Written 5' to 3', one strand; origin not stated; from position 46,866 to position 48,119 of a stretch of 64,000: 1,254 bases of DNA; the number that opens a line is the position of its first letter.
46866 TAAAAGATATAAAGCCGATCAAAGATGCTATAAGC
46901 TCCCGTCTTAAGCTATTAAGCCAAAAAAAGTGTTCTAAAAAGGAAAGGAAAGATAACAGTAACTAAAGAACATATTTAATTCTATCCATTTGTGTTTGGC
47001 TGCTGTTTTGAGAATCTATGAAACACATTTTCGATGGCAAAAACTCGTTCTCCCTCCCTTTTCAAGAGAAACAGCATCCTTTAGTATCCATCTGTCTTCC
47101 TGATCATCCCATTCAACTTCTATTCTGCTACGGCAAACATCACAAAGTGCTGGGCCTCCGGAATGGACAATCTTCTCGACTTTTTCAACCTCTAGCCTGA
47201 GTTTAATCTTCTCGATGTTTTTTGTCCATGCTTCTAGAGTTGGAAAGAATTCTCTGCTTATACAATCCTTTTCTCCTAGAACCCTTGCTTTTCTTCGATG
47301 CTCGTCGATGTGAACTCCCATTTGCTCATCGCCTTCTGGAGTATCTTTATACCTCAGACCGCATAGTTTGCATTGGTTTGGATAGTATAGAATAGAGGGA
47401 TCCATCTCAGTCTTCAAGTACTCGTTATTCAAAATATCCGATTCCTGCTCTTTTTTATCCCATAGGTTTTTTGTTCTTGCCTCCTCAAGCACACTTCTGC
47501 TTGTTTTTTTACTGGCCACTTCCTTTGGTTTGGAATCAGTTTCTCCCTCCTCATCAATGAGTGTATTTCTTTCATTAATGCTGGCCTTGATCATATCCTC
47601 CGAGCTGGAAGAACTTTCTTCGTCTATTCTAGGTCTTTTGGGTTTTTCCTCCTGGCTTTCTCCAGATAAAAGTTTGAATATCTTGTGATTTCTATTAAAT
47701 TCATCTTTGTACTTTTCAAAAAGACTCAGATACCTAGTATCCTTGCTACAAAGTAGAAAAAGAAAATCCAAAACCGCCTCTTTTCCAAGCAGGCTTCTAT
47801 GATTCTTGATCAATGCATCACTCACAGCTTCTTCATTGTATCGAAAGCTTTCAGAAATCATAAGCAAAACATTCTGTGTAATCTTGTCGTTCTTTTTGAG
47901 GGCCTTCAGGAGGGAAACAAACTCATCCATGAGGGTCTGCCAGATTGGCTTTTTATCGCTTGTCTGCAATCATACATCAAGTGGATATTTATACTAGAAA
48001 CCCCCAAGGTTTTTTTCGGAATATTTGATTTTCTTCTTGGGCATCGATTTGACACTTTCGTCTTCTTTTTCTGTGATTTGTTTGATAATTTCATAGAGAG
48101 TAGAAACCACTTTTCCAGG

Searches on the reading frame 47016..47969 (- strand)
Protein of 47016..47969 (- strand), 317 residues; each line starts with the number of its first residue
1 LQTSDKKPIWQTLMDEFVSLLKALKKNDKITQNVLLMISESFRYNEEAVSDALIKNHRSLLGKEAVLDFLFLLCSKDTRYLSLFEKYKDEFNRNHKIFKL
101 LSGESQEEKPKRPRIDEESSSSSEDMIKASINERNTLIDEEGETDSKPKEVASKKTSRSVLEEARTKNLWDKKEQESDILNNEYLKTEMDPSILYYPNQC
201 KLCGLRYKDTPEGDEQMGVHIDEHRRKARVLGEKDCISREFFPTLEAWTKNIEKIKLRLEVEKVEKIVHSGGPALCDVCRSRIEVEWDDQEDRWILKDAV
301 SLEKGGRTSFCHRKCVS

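Call 17: search_protein_families(library=pfam, proteins=[window:47016-47969:-], max_evalue=0.001)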
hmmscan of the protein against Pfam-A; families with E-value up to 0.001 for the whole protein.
window:47016-47969:- (317 aa): 0 families

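Call 33: search_protein_families(library=pfam, proteins=[window:47016-47930:-], max_evalue=5)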
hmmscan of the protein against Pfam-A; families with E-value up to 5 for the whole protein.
window:47016-47930:- (304 aa): 4 families
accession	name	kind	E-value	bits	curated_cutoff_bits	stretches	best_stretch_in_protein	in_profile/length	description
PF23228.1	zf_PCFS4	-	0.0026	17.8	27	1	262-291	15-44/69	PCFS4 zinc finger domain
PF21936.2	Pcf11_C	-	0.039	14.3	26.7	1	263-290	16-43/54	Pcf11, C-terminal domain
PF14165.11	YtzH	-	0.072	13.9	27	1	7-47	34-74/86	YtzH-like protein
PF04696.18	Pinin_SDK_memA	-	0.11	13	25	1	78-187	4-117/130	pinin/SDK/memA/ protein conserved region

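Call 70: search_solved_structures(query=window:47019-47930:-, max_evalue=1, show_alignments=2)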
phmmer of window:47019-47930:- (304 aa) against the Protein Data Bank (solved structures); distinct sequences matched with E-value up to 1: 0.
